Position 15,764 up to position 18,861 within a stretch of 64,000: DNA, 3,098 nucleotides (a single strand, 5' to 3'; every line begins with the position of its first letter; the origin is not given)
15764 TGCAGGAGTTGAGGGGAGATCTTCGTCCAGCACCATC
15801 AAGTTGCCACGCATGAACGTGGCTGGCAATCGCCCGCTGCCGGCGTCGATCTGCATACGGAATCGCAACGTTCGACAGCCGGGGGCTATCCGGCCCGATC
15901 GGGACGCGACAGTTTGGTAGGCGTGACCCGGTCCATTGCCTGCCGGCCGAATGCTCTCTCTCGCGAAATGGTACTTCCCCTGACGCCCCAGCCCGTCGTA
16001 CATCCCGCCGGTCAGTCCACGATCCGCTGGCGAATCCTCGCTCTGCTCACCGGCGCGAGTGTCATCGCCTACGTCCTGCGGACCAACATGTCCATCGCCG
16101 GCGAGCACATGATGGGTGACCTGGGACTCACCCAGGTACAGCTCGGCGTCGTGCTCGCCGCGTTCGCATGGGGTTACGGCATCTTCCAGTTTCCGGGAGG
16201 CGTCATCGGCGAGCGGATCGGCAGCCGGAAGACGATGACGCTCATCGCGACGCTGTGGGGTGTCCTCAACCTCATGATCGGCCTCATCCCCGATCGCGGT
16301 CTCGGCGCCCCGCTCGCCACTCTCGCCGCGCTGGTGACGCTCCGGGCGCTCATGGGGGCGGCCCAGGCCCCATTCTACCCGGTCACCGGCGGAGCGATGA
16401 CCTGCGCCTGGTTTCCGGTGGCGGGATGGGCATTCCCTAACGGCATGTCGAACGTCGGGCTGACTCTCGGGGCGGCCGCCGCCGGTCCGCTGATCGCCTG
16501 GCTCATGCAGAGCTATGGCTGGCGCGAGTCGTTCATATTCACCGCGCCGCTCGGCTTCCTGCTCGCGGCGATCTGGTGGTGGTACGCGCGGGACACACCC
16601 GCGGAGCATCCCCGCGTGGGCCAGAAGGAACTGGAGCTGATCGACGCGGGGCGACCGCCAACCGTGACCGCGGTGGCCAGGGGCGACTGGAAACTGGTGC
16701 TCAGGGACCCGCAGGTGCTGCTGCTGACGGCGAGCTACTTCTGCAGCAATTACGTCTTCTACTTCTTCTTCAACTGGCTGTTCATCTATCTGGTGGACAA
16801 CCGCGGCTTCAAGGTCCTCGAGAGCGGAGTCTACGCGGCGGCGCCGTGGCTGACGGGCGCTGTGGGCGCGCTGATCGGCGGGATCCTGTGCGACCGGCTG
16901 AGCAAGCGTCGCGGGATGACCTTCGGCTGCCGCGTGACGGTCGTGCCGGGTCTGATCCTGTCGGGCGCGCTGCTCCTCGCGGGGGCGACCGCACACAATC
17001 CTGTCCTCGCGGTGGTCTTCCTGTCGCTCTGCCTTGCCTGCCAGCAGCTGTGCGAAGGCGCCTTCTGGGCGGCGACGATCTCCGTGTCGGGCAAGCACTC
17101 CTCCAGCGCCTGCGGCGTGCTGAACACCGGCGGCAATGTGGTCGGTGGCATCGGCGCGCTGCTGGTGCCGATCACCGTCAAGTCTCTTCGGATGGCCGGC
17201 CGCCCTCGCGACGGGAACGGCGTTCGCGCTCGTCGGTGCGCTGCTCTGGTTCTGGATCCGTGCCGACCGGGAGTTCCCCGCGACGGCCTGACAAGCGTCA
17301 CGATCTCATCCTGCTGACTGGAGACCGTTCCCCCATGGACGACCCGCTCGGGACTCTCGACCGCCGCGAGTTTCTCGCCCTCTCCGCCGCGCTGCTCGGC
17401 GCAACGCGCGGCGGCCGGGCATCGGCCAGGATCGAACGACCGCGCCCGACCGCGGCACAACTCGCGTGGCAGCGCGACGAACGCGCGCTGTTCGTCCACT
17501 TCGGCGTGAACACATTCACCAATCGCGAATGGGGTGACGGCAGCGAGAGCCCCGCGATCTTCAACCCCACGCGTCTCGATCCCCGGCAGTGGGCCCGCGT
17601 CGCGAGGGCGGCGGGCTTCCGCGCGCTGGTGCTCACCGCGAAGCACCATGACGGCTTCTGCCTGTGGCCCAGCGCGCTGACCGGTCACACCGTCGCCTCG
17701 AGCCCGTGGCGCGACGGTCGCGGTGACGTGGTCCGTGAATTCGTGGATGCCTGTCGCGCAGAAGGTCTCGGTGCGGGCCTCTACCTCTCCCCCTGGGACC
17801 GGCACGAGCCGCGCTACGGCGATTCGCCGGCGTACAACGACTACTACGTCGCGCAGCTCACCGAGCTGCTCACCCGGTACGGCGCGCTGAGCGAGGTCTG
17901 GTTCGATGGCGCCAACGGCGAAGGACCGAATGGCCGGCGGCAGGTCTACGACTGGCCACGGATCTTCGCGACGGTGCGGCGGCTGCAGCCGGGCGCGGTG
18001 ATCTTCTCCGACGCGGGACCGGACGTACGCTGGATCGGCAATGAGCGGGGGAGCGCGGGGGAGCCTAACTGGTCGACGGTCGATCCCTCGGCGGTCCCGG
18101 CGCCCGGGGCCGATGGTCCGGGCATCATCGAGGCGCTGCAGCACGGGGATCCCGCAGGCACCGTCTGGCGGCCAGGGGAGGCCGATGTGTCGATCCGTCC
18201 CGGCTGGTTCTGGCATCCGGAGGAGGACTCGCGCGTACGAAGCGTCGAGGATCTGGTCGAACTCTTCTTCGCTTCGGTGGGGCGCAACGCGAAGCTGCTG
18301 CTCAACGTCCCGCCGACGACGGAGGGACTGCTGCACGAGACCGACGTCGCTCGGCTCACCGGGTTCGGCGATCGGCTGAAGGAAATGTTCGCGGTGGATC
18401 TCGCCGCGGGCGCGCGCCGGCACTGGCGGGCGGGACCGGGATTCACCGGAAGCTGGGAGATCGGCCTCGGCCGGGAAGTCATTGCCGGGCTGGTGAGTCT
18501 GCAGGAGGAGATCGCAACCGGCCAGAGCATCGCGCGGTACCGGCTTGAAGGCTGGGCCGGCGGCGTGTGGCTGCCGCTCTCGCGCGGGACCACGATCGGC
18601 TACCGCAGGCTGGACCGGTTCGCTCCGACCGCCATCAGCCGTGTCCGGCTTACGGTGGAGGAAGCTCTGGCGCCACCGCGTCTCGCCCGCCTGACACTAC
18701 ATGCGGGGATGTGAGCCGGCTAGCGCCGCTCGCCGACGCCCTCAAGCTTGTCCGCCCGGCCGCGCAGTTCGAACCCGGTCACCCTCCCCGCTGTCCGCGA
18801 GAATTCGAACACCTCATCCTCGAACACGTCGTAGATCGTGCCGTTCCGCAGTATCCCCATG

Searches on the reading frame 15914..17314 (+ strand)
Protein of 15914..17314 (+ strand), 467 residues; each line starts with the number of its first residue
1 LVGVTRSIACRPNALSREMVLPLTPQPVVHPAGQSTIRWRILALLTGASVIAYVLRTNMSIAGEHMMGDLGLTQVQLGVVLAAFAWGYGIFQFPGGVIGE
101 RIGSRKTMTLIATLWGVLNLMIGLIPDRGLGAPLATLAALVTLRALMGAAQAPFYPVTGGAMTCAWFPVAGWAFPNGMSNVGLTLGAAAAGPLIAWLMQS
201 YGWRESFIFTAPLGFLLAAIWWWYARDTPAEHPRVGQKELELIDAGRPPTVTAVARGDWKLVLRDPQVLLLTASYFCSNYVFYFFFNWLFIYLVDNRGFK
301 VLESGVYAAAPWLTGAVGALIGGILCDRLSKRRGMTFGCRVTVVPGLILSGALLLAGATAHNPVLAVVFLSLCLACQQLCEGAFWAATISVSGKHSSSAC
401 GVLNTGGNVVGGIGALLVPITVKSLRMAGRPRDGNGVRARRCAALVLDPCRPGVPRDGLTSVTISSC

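Call 27: search_protein_families(library=pfam, proteins=[window:15914-17314:+], max_evalue=0.001)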
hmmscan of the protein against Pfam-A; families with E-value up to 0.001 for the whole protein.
window:15914-17314:+ (467 aa): 2 families
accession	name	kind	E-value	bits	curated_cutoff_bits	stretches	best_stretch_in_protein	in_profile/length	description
PF07690.21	MFS_1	-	2.5e-50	171.8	33.4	1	48-415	4-347/347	Major Facilitator Superfamily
PF12832.13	MFS_1_like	-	4.8e-05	23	25.2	1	206-397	159-331/373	MFS_1 like family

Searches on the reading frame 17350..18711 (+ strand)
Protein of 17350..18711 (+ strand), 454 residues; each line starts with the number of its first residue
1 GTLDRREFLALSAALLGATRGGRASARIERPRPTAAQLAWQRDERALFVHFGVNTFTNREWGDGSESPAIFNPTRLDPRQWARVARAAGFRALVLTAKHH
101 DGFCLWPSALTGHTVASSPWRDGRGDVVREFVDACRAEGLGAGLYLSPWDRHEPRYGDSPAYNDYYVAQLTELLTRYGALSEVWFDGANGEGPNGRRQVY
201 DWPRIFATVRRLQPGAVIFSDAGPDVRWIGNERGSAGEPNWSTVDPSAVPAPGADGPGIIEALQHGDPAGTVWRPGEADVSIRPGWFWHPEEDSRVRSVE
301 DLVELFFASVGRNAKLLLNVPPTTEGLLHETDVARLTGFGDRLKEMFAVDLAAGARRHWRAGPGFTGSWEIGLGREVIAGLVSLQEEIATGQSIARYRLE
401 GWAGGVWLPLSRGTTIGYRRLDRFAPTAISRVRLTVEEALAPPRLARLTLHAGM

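Call 27: search_protein_families(library=pfam, proteins=[window:17350-18711:+], max_evalue=0.001)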
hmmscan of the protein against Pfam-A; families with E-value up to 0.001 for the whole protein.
window:17350-18711:+ (454 aa): 1 family
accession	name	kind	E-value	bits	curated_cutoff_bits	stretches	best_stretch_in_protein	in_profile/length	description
PF01120.23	Alpha_L_fucos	-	2.6e-37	129.5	25.2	1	69-344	87-341/345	Alpha-L-fucosidase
